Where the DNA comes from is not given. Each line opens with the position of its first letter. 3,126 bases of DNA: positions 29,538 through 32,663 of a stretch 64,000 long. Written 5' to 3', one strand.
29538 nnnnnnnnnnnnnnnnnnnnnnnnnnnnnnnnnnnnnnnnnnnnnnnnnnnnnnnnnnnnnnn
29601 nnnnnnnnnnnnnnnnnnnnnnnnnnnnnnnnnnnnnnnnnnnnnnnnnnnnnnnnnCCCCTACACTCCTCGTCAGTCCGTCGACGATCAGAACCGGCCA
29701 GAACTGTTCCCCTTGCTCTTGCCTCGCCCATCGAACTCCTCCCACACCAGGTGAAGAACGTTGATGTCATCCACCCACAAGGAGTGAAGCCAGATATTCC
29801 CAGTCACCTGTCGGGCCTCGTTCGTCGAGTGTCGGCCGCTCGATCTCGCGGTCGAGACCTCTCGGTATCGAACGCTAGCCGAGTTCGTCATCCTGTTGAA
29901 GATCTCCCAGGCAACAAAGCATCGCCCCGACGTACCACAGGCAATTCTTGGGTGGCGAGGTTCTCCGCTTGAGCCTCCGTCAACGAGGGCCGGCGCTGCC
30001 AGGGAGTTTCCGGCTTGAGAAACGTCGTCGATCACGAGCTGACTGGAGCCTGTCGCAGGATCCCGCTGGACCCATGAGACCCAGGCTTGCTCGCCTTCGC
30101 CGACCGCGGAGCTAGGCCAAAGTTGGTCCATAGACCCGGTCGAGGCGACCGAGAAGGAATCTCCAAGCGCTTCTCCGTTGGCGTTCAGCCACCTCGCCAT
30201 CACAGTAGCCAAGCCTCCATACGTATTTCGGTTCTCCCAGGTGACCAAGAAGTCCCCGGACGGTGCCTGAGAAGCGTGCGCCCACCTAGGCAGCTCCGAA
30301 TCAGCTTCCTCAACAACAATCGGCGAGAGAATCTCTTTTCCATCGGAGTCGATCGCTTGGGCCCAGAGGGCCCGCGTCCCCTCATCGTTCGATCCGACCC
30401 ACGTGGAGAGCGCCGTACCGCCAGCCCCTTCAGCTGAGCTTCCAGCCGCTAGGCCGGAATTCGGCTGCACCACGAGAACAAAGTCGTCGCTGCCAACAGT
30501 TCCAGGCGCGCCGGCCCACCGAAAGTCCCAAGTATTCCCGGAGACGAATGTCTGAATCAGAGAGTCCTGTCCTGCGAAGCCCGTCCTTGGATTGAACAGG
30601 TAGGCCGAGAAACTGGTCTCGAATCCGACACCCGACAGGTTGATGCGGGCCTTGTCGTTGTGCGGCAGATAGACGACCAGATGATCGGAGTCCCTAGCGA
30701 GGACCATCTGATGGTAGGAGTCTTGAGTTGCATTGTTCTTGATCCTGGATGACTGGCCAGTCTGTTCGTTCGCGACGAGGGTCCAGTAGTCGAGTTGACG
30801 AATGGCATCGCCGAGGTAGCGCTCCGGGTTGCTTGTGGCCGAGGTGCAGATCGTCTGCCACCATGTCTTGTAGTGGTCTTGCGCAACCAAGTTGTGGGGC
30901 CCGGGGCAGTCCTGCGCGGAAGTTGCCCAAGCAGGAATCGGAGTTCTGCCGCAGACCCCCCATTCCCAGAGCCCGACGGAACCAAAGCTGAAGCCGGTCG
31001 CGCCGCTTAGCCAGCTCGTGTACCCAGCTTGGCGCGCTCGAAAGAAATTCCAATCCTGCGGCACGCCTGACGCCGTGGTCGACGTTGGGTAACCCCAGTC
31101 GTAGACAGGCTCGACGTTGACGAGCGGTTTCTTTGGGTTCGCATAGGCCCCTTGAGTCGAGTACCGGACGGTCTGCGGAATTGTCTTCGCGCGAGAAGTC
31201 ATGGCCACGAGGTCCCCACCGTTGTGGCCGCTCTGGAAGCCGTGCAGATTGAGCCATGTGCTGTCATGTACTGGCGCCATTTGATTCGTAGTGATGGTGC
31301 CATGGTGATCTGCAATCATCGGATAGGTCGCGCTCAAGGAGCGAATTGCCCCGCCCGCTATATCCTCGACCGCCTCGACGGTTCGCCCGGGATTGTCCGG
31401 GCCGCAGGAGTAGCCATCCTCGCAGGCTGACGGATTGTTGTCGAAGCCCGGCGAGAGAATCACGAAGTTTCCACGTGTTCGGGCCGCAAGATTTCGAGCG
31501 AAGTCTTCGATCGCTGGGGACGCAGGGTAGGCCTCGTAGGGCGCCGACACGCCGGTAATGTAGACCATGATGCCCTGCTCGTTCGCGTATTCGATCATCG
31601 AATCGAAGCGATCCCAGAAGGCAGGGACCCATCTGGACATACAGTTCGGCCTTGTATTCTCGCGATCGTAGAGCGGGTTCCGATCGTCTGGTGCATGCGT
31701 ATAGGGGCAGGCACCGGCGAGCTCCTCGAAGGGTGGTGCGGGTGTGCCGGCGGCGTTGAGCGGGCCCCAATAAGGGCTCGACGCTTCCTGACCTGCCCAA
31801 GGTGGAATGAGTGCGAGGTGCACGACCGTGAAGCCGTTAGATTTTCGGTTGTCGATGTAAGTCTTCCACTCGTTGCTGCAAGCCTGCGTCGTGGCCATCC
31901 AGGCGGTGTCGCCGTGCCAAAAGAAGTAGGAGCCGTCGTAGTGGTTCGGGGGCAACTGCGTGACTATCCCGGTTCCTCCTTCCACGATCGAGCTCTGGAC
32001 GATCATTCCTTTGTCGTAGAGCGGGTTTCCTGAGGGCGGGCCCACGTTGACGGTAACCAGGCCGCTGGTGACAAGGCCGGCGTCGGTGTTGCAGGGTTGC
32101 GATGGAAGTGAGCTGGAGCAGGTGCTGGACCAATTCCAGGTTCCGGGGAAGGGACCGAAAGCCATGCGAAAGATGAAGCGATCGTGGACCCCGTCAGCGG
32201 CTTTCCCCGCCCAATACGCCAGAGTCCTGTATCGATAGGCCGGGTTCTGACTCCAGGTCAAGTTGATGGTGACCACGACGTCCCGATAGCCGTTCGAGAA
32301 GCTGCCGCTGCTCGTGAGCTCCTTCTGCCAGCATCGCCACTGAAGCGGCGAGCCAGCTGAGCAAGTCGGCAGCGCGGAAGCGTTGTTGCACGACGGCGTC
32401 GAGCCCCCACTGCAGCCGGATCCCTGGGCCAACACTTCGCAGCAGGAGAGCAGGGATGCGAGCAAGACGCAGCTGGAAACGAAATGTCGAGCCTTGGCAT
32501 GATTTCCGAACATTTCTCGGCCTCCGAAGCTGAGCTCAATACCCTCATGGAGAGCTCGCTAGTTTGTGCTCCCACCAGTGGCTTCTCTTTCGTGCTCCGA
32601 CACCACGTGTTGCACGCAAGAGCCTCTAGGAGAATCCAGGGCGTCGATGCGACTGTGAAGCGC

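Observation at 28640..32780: About 4 kb lower-GC island with different codon usage, carrying secreted repeat proteins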

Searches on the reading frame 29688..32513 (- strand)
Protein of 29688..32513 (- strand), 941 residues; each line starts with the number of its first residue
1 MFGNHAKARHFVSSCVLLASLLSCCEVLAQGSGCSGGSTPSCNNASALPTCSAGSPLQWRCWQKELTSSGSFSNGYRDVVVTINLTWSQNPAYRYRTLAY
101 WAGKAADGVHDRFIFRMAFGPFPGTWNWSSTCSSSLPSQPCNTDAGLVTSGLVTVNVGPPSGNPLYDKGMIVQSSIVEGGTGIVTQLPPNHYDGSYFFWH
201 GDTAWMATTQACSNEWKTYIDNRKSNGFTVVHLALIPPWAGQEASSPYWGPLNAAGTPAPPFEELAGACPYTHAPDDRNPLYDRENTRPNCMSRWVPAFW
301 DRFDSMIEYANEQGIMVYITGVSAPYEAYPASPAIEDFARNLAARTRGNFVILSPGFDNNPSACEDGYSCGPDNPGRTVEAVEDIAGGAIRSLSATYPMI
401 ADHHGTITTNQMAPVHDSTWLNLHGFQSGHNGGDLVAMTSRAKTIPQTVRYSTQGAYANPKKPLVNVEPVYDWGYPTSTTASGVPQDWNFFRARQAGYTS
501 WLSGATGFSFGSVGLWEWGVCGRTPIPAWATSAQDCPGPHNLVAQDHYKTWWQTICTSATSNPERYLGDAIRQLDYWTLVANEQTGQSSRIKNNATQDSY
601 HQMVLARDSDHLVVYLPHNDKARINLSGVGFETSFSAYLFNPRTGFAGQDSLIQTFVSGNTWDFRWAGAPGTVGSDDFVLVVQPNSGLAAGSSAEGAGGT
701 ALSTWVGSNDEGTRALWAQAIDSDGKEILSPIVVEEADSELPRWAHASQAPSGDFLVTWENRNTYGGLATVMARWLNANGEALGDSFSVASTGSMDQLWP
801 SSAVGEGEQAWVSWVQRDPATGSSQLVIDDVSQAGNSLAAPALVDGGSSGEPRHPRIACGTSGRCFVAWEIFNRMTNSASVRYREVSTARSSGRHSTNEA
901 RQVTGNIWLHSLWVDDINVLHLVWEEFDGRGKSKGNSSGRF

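Call 7: search_protein_families(library=pfam, proteins=[window:29688-32513:-], max_evalue=0.1)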
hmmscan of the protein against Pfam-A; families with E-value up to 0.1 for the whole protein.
window:29688-32513:- (941 aa): 2 families
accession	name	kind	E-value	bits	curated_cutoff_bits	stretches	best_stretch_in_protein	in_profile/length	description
PF13204.13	Apiosidase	-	3.6e-37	129.1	26.5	1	191-577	9-319/320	Apiosidase-like, catalytic domain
PF12904.13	Collagen_bind_2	-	2.3e-06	27.8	22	1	592-683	8-92/92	Putative collagen-binding domain of a collagenase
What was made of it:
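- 30783..31943 (-): Apiosidase-like catalytic domain (PF13204), residues 191-577. Pfam E 3.6e-37, 129 bits against a cutoff of 26.5 (call 7).
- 30465..30740 (-): Collagen_bind_2-type beta-sandwich (PF12904), residues 592-683. Pfam E 2.3e-6, 27.8 bits against a cutoff of 22 (call 7).
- On GH140 / DUF4038 (apiosidase-like): PF13204: 129 bits against a cutoff of 26.5, covering profile positions 9-319 of 320 (call 7).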

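Call 9: find_homologous_proteins(query=window:29688-32513:-)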
Query window:29688-32513:- (941 aa): 57 proteins with E <= 0.001 among 8000 candidates.
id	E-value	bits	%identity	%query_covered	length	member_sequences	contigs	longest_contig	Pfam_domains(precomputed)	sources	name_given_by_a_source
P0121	0.0e+0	2036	100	92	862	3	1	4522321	PF12904.14,PF13204.14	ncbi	ncbi:MAG: DUF4038 domain-containing protein [Thermoanaerobaculia bacterium]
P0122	7.0e-258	877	44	98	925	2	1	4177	PF13204.14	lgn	-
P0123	1.4e-249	849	44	97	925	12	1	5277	PF13204.14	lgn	-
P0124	2.0e-248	845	44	99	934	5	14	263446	PF13204.14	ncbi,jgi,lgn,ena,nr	ncbi:MAG: DUF4038 domain-containing protein [Thermoanaerobaculia bacterium]|jgi:hypothetical protein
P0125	4.1e-247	841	44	99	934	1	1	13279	PF13204.14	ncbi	ncbi:MAG: DUF4038 domain-containing protein [Thermoanaerobaculia bacterium]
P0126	5.0e-198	679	43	82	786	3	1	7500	PF13204.14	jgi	jgi:hypothetical protein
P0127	1.6e-164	568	37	95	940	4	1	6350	PF13204.14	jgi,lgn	-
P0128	2.9e-156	540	35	95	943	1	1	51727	PF13204.14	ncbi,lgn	-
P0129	4.7e-117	411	32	95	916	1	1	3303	PF16586.12,PF13204.14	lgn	-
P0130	1.1e-101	360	31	95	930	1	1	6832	PF16586.12,PF13204.14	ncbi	-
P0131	7.8e-77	277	28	98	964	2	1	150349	PF13204.14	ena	-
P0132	2.0e-56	210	32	64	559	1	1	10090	PF16586.12,PF12904.14,PF13204.14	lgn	-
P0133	4.8e-51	192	31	62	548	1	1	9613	PF16586.12,PF12904.14,PF13204.14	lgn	-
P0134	6.9e-50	188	30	62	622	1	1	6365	PF16586.12,PF13204.14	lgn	-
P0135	9.6e-42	161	26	96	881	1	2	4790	PF16586.12,PF13204.14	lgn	-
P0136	1.8e-40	157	26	97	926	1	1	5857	PF13204.14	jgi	jgi:Protein of unknown function (DUF4038)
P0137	2.8e-40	156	25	94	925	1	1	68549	PF13204.14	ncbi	ncbi:MAG TPA: DUF4038 domain-containing protein [Thermoanaerobaculia bacterium]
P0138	3.3e-40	156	26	94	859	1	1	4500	PF16586.12,PF13204.14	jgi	jgi:hypothetical protein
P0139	7.5e-40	155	27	86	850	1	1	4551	PF16586.12,PF13204.14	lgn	-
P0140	2.2e-39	153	29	62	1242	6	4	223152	PF07632.17,PF21027.4,PF16586.12,PF13385.14,PF12904.14,PF13204.14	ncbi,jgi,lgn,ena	-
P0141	1.8e-38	150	30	60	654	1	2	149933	PF13204.14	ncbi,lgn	-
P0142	2.0e-37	147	26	88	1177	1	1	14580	PF02018.24,PF13204.14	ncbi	ncbi:MAG: DUF4038 domain-containing protein, partial [Thermoanaerobaculia bacterium]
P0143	5.1e-37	146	27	94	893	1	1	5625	PF13204.14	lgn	-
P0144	7.0e-36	142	25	93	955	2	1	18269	PF13204.14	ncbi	-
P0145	2.6e-35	140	27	63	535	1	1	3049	PF16586.12,PF13204.14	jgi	jgi:hypothetical protein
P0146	7.5e-33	132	27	95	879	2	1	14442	PF13204.14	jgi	jgi:hypothetical protein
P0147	1.2e-32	131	28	64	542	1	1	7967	PF16586.12,PF12904.14,PF13204.14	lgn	-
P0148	2.0e-30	124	26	88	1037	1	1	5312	PF16586.12,PF13204.14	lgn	-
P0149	1.3e-29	121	28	60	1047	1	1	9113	PF16586.12,PF13204.14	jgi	jgi:uncharacterized protein DUF4038/uncharacterized protein DUF5060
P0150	3.2e-28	117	25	86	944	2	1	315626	PF16586.12,PF13204.14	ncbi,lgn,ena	-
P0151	8.8e-28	115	28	62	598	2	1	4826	PF16586.12,PF13204.14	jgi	jgi:hypothetical protein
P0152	4.1e-27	113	26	66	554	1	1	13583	PF16586.12,PF12904.14,PF13204.14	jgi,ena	-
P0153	4.2e-27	113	24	92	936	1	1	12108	PF16586.12,PF13204.14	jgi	jgi:hypothetical protein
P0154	7.7e-27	112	27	62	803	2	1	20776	PF16586.12,PF13385.14,PF12904.14,PF13204.14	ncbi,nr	ncbi:MAG: DUF4038 domain-containing protein, partial [Gammaproteobacteria bacterium]|nr:DUF4038 doma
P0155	2.0e-26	111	25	88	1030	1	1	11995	PF16586.12,PF13204.14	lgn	-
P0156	5.6e-26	109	29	49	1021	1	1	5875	PF13204.14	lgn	-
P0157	1.0e-25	108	26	90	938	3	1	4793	PF13204.14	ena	-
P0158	1.1e-24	105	26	80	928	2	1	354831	PF13204.14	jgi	jgi:hypothetical protein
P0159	8.4e-24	102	26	62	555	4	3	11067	PF16586.12,PF12904.14,PF13204.14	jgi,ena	-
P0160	8.7e-23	99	25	92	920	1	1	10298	PF16586.12,PF13204.14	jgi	jgi:hypothetical protein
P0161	1.4e-21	95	28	49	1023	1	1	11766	PF16586.12,PF13204.14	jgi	jgi:hypothetical protein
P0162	9.4e-20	88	26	61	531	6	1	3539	PF16586.12,PF12904.14,PF13204.14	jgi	jgi:hypothetical protein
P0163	4.8e-17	80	27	48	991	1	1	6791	PF13204.14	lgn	-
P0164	1.0e-16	78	25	87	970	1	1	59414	PF13204.14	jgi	jgi:Protein of unknown function (DUF4038)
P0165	1.4e-16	78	25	75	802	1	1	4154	PF13204.14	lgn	-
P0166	1.7e-15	74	24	86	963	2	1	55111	PF13204.14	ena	-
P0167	1.9e-15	74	24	93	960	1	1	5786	PF13204.14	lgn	-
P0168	4.6e-15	73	28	45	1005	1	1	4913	PF13204.14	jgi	-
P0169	7.7e-15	72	25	86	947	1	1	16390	PF13204.14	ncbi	-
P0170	2.4e-14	71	26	48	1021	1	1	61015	PF13204.14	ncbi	ncbi:MAG: DUF4038 domain-containing protein [Thermoanaerobaculia bacterium]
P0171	6.0e-14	69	29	44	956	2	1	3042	PF13204.14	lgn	-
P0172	3.2e-13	67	27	48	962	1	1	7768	PF13204.14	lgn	-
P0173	5.2e-13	66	29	49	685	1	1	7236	PF13204.14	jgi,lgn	jgi:hypothetical protein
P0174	2.7e-12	64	25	86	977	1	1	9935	PF13204.14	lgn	-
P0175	7.8e-10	56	26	34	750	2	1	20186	PF13204.14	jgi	-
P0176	8.6e-8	49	25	57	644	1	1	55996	PF13204.14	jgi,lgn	jgi:hypothetical protein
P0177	6.6e-6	43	22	52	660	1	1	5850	PF12904.14,PF13204.14,PF07833.17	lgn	-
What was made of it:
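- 29688..32513 (-): orf941: secreted GH140-like (DUF4038/apiosidase-like) protein. ATG start with GGAGG 8 nt upstream, and a signal-peptide-like N-terminus. Homologues of 925-943 aa cover 95-99% (call 9).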

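Call 33: find_related_loci(query=A1, collection=metagenome_contigs, flank=8000)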
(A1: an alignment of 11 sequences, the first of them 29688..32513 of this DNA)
Query A1 (941 aa) in metagenome_contigs; peptide patterns used: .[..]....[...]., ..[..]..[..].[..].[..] (x = any residue, [..] = any of these).
150 stretches matched a pattern; 32 encode a relative of the query (tblastn E <= 1e-3); 32 distinct loci.
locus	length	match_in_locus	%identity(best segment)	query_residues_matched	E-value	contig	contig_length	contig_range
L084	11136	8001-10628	35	42-936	3e-161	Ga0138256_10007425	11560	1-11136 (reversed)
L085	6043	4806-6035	50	8-429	1e-127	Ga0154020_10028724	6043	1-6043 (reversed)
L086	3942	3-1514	39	434-936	4e-107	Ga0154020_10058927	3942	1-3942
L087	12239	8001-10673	25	57-927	1e-53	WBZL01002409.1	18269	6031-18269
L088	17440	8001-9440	29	56-645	1e-52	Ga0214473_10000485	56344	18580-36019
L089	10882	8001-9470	28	46-645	9e-52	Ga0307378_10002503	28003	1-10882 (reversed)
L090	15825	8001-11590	29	56-645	6e-52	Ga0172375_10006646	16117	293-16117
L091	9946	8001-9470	28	46-645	9e-52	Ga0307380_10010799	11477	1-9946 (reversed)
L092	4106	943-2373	29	59-645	2e-51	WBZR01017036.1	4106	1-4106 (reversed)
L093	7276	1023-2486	29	45-642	3e-50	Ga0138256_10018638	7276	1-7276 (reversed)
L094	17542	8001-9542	28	56-687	5e-50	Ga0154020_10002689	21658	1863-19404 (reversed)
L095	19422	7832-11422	29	56-645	7e-52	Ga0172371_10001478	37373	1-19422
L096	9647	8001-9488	28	42-645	4e-49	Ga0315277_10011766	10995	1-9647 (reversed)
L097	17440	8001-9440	28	56-645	9e-49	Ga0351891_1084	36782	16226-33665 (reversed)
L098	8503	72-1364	29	113-645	3e-48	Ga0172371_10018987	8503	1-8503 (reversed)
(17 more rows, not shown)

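Call 34: find_encoding_contigs(protein=P0124, flank=10000, max_places=3)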
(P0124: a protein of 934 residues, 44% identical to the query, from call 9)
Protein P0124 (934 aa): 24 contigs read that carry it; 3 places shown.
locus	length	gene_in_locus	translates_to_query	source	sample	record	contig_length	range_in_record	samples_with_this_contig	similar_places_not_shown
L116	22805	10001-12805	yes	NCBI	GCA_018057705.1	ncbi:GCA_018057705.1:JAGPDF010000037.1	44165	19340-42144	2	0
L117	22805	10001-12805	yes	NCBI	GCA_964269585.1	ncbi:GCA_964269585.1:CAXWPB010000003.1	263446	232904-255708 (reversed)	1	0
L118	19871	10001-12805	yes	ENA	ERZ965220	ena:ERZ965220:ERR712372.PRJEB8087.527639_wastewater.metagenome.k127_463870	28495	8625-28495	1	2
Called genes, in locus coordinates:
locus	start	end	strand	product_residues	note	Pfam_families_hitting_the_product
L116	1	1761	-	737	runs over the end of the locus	-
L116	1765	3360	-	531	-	PF00015:MCPsignal, PF02743:dCache_1 (weak), PF22673:MCP-like_PDC_1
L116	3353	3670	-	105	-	-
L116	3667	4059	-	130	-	PF01584:CheW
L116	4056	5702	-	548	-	PF00015:MCPsignal, PF02743:dCache_1 (weak)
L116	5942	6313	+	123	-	PF00072:Response_reg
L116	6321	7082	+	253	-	PF01590:GAF, PF13185:GAF_2, PF13492:GAF_3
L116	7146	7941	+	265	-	PF01804:Penicil_amidase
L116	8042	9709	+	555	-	PF01804:Penicil_amidase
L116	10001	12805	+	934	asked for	PF13204:Apiosidase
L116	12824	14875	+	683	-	-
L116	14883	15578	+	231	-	PF13489:Methyltransf_23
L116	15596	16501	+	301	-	PF03575:Peptidase_S51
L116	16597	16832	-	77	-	-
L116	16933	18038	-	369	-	PF00270:DEAD, PF04851:ResIII (weak), PF00271:Helicase_C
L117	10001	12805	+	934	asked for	PF13204:Apiosidase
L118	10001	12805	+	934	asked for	PF13204:Apiosidase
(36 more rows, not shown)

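Call 35: find_encoding_contigs(protein=P0128, flank=10000, max_places=2)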
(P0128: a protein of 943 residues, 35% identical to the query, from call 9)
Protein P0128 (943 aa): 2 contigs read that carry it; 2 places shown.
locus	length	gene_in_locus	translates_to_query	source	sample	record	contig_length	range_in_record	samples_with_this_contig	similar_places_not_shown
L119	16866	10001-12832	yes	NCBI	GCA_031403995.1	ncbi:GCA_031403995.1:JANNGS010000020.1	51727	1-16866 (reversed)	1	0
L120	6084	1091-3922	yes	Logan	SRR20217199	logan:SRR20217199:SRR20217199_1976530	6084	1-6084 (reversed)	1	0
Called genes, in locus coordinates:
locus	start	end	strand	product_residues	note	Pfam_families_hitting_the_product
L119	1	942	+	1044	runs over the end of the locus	PF17957:Big_7 (faint)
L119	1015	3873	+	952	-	PF24681:Kelch_KLHDC2_KLHL20_DRC7, PF24981:Beta-prop_ATRN-LZTR1, PF13415:Beta-prop_FBX42, PF24681:Kelch_KLHDC2_KLHL20_DRC7, PF13415:Beta-prop_FBX42, PF24981:Beta-prop_ATRN-LZTR1, PF24681:Kelch_KLHDC2_KLHL20_DRC7, PF13415:Beta-prop_FBX42, +7 more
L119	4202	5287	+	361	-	PF03572:Peptidase_S41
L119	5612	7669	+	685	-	PF01839:FG-GAP (weak), PF13517:FG-GAP_3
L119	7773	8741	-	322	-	PF00512:HisKA (faint), PF02518:HATPase_c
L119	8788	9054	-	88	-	PF04228:Zn_peptidase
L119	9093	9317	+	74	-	-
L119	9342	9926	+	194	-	PF08281:Sigma70_r4_2 (weak)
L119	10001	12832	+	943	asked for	PF13204:Apiosidase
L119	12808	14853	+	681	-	-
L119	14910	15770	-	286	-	PF04228:Zn_peptidase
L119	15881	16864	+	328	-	?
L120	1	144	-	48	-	?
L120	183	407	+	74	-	-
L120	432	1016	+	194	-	PF08281:Sigma70_r4_2 (weak)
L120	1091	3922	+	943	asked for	PF13204:Apiosidase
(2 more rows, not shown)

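Call 36: find_encoding_contigs(protein=P0131, flank=10000, max_places=2)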
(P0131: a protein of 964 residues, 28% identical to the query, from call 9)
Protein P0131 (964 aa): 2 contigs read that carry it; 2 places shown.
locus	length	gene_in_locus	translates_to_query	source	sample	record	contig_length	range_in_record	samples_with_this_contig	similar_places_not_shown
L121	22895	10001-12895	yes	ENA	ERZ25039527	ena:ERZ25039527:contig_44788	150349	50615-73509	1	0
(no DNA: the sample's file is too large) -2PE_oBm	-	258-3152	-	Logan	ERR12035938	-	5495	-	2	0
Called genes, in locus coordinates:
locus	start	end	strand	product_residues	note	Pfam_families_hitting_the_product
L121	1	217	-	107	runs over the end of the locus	PF00072:Response_reg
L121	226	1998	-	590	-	-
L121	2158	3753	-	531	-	PF00015:MCPsignal, PF02743:dCache_1, PF22673:MCP-like_PDC_1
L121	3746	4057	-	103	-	-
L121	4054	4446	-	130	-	PF01584:CheW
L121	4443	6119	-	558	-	PF00015:MCPsignal, PF02743:dCache_1 (faint)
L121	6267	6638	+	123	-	PF00072:Response_reg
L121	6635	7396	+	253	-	PF01590:GAF, PF13185:GAF_2, PF13492:GAF_3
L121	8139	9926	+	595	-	PF01804:Penicil_amidase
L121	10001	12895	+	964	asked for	PF13204:Apiosidase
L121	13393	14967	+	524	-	-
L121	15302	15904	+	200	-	PF03575:Peptidase_S51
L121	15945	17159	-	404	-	PF04851:ResIII (weak), PF00270:DEAD, PF00271:Helicase_C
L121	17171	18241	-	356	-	PF00817:IMS, PF11798:IMS_HHH, PF21999:IMS_HHH_1, PF11799:IMS_C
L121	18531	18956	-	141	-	PF05670:NFACT-R_1, PF18297:NFACT-R_2 (weak)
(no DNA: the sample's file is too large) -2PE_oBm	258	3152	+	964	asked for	PF13204:Apiosidase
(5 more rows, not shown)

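Call 41: find_encoding_contigs(protein=P0126, flank=10000, max_places=2)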
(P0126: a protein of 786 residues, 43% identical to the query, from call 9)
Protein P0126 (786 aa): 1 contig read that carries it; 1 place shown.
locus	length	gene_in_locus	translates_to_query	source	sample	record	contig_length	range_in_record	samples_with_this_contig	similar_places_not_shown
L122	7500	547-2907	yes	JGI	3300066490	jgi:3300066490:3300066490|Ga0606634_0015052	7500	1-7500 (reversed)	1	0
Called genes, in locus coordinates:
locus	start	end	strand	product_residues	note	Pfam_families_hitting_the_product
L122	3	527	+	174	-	PF13683:rve_3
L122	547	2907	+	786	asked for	PF13204:Apiosidase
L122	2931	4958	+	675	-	-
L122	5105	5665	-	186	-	PF04978:MST (weak), PF12867:DinB_2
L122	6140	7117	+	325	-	PF13229:Beta_helix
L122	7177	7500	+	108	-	?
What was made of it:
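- L122 has a transposase fragment abutting a truncated Api (call 41).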

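Call 42: find_encoding_contigs(protein=P0130, flank=10000, max_places=2)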
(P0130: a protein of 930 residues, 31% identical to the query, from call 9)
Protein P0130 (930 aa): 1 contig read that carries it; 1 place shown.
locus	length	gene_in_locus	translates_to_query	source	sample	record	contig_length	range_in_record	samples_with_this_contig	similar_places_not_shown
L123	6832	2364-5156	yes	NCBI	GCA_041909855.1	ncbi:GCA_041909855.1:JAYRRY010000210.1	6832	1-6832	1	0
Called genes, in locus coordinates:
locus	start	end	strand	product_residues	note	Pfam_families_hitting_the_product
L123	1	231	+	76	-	?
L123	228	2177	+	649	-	PF01839:FG-GAP (faint), PF13517:FG-GAP_3, PF07593:UnbV_ASPIC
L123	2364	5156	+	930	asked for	PF16586:DUF5060, PF13204:Apiosidase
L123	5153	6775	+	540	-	-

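Call 45: search_solved_structures(query=window:29688-32513:-, max_evalue=0.01)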
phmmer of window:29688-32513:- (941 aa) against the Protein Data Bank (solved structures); distinct sequences matched with E-value up to 0.01: 3.
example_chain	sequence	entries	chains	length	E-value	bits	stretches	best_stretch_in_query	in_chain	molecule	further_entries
4qfu_A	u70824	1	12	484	3.2e-07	32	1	296-629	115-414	DUF4038 domain-containing protein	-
8t9w_A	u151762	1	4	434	2.2e-06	29.3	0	193-251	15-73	Apiosidase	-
3kzs_A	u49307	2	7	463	7.8e-06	27.4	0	290-517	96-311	DUF4038 domain-containing protein | Glycoside hydrolase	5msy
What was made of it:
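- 30783..31943 (-): Weak PDB sequence hits: 4qfu (DUF4038), 8t9w (apiosidase), 3kzs/5msy (glycoside hydrolase) (call 45).
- On GH140 / DUF4038 (apiosidase-like): All are partial matches (call 45).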
